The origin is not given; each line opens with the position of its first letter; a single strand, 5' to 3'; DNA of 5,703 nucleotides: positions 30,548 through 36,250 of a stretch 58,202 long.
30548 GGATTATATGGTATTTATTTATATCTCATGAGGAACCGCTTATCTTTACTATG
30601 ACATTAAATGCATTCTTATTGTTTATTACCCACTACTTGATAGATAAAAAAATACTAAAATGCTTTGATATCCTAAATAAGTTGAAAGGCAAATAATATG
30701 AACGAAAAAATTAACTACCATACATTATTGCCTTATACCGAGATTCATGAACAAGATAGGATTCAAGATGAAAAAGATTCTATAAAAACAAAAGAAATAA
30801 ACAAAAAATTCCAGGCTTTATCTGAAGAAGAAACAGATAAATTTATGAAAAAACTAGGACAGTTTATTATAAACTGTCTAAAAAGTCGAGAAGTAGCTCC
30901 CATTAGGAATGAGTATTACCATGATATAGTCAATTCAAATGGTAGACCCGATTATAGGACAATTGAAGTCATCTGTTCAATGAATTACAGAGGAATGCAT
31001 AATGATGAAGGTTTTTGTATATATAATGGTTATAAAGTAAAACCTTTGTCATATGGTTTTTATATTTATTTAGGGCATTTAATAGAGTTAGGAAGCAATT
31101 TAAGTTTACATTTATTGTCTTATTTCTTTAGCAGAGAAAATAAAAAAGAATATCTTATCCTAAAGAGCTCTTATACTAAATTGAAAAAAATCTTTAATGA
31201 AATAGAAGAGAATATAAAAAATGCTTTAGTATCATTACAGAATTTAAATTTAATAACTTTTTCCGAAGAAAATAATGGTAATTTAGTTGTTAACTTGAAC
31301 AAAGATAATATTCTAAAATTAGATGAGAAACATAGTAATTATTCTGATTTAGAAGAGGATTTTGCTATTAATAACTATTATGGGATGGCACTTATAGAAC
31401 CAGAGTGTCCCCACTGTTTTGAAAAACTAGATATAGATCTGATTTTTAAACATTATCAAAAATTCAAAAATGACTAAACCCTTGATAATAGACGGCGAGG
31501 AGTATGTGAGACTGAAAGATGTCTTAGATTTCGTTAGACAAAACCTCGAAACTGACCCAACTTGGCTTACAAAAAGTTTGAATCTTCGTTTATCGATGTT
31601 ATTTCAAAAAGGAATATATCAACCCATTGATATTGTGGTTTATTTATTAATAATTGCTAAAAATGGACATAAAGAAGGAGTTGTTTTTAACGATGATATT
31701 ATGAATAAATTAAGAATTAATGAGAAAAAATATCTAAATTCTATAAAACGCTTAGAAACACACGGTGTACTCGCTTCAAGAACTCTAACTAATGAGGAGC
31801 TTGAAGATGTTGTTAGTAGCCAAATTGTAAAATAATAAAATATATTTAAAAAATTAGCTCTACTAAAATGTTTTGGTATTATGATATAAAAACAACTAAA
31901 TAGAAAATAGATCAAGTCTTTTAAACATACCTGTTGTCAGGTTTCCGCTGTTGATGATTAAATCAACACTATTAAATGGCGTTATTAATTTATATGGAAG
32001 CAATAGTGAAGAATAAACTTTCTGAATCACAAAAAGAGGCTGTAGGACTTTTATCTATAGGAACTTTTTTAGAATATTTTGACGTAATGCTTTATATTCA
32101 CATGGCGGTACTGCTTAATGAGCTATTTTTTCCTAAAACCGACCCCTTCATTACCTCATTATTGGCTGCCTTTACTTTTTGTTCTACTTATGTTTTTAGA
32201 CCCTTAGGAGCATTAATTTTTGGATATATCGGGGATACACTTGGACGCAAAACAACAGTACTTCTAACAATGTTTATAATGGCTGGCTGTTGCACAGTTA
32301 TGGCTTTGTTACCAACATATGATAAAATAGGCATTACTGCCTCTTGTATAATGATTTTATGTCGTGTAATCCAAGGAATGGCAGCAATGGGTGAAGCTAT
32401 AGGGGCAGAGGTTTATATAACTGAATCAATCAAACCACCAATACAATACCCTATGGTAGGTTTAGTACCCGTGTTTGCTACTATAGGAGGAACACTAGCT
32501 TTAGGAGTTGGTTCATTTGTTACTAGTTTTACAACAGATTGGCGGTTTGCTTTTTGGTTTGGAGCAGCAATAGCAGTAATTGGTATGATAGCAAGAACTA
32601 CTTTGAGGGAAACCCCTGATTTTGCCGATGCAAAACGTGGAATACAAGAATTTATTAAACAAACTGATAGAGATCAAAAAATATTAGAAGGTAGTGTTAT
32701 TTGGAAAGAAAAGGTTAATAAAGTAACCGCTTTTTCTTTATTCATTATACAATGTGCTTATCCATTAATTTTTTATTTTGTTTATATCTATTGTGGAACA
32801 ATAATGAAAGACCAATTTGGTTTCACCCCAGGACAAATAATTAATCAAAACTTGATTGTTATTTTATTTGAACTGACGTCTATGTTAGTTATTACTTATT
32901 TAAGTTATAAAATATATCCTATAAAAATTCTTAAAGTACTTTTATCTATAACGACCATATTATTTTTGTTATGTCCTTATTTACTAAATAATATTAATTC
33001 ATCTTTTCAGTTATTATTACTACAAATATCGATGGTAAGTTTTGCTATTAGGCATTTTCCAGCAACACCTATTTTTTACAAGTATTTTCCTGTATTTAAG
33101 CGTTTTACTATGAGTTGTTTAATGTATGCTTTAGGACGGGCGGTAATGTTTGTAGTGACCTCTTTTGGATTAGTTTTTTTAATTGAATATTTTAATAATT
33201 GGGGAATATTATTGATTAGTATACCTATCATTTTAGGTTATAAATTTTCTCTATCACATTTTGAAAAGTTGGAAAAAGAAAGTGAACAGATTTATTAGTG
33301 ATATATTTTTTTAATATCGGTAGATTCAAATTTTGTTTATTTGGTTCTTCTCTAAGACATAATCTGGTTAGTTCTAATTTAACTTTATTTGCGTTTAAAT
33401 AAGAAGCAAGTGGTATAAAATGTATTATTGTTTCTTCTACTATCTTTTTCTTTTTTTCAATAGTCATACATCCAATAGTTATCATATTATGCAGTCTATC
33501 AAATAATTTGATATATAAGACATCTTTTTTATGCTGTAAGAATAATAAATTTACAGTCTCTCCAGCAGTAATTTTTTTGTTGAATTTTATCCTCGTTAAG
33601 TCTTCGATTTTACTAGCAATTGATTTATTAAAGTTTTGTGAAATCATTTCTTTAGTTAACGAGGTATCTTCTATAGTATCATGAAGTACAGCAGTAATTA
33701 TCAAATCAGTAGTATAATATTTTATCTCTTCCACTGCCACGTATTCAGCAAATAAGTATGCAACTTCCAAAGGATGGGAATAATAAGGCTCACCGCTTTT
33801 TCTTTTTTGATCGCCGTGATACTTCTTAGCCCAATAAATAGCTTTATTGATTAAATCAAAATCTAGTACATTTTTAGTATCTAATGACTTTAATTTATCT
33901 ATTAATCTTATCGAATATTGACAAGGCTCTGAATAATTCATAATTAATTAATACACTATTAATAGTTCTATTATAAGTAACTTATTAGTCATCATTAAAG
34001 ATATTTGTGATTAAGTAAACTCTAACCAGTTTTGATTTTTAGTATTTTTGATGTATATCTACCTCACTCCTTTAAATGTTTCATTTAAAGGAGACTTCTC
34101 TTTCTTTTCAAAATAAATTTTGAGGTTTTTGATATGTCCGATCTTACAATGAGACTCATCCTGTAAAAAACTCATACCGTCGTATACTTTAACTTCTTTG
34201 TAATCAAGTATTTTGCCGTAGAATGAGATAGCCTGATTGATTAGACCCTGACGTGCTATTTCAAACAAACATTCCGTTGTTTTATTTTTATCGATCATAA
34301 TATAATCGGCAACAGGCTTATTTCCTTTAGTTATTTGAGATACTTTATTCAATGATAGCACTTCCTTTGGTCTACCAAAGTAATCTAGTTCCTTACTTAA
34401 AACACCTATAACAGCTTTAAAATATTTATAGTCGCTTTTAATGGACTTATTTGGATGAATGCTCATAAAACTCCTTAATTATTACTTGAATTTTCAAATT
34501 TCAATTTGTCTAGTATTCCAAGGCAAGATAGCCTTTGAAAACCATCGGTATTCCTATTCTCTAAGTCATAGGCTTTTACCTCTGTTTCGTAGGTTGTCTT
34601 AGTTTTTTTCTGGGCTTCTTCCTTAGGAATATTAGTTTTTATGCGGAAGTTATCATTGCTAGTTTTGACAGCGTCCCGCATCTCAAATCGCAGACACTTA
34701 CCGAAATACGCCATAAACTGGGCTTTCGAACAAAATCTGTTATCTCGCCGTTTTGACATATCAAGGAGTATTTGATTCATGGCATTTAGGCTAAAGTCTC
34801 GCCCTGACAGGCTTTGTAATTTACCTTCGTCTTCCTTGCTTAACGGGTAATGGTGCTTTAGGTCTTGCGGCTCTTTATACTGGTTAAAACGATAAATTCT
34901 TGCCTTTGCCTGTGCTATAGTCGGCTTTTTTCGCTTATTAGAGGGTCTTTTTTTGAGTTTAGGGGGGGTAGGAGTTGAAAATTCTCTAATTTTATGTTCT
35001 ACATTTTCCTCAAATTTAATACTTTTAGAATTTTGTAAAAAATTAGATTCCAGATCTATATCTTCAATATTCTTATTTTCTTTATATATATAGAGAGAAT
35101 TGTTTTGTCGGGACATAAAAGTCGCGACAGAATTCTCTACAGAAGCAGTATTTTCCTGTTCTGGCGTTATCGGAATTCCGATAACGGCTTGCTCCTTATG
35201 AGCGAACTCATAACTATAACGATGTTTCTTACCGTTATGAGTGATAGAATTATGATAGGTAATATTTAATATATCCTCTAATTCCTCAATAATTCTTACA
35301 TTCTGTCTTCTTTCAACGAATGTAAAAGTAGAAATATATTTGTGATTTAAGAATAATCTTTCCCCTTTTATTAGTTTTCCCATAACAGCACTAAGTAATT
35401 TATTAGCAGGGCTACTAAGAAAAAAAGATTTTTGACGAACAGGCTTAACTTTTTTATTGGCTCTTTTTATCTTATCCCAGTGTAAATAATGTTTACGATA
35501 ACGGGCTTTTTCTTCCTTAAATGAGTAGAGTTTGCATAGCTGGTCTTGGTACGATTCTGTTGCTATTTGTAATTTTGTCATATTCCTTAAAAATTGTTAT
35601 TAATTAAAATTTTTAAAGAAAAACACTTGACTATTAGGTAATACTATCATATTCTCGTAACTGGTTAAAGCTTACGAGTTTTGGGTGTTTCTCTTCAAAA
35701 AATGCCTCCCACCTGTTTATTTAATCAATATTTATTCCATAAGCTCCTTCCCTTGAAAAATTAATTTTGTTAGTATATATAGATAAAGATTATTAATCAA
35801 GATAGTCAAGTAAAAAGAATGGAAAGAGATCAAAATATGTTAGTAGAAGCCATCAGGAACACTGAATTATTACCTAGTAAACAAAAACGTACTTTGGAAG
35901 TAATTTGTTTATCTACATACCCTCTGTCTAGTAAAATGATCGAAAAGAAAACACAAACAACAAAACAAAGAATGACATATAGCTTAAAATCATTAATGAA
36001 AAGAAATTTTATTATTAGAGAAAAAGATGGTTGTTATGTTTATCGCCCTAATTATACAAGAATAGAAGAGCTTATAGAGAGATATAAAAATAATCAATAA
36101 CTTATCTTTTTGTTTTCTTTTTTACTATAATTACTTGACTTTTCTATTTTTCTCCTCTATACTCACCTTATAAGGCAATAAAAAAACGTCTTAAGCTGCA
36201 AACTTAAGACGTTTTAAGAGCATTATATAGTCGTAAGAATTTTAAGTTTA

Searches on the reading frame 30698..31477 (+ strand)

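Call 17: search_protein_families(library=phrogs, proteins=[window:30698-31477:+], max_evalue=0.01)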
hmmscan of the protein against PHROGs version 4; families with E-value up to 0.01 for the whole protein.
window:30698-31477:+ (259 aa): 0 families

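Call 42: search_protein_families(library=pfam, proteins=[window:30698-31477:+], max_evalue=0.05)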
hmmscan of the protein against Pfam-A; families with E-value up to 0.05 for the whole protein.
window:30698-31477:+ (259 aa): 1 family
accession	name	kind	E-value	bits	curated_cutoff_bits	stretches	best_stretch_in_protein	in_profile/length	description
PF24460.1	DUF7575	-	0.039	13.8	28.5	0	234-250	3-19/28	Domain of unknown function (DUF7575)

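Call 80: search_protein_families(library=padloc, proteins=[window:30698-31477:+], max_evalue=0.01)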
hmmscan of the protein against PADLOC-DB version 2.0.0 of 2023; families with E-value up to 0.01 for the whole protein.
window:30698-31477:+ (259 aa): 0 families

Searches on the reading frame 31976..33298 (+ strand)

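Call 17: search_protein_families(library=phrogs, proteins=[window:31976-33298:+], max_evalue=0.01)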
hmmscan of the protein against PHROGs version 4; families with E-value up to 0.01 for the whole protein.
window:31976-33298:+ (440 aa): 1 family
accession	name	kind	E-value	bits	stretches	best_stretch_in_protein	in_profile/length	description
phrog_2034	-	unknown function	7.5e-37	127.9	1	28-421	13-388/406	-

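Call 42: search_protein_families(library=pfam, proteins=[window:31976-33298:+], max_evalue=0.05)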
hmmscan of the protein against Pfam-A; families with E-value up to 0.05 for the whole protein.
window:31976-33298:+ (440 aa): 2 families
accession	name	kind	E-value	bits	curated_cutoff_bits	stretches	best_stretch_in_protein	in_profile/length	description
PF07690.21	MFS_1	-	5e-23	82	33.4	1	26-392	1-344/347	Major Facilitator Superfamily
PF00083.30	Sugar_tr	-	1.3e-15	57.7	22.3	1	27-331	6-332/452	Sugar (and other) transporter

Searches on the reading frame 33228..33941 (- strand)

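Call 17: search_protein_families(library=phrogs, proteins=[window:33228-33941:-], max_evalue=0.01)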
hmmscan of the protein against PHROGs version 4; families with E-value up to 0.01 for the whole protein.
window:33228-33941:- (237 aa): 3 families
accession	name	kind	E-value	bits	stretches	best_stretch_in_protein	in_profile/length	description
phrog_990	-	other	9.2e-25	88.7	1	28-153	152-266/374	metal-dependent phosphohydrolase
phrog_15275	-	unknown function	7.3e-16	59.5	1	27-179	26-175/223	-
phrog_32047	-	other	1.2e-07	32.3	1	44-108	39-98/301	phosphohydrolase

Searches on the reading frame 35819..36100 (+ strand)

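Call 17: search_protein_families(library=phrogs, proteins=[window:35819-36100:+], max_evalue=0.01)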
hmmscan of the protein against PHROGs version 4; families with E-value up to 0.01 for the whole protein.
window:35819-36100:+ (93 aa): 1 family
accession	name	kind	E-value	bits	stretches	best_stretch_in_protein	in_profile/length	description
phrog_900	-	unknown function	0.0013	19.9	1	46-76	36-64/88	-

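Call 73: search_protein_families(library=pfam, proteins=[window:35819-36100:+], max_evalue=0.05)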
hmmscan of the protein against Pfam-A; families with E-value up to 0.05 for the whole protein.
window:35819-36100:+ (93 aa): 5 families
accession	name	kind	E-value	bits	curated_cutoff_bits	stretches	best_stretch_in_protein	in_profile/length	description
PF12802.13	MarR_2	-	4.7e-06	27.1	27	1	19-70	4-55/61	MarR family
PF05732.17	RepL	-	0.0034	17.3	20.3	1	38-78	78-118/164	Firmicute plasmid replication protein (RepL)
PF01047.28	MarR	-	0.0047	17.2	24.6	1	35-70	17-52/59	MarR family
PF01978.25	TrmB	-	0.011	16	25.6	1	34-77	21-64/68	Sugar-specific transcriptional regulator TrmB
PF09202.17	Rio2_N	-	0.023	15.4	27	1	36-69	25-58/82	Rio2, N-terminal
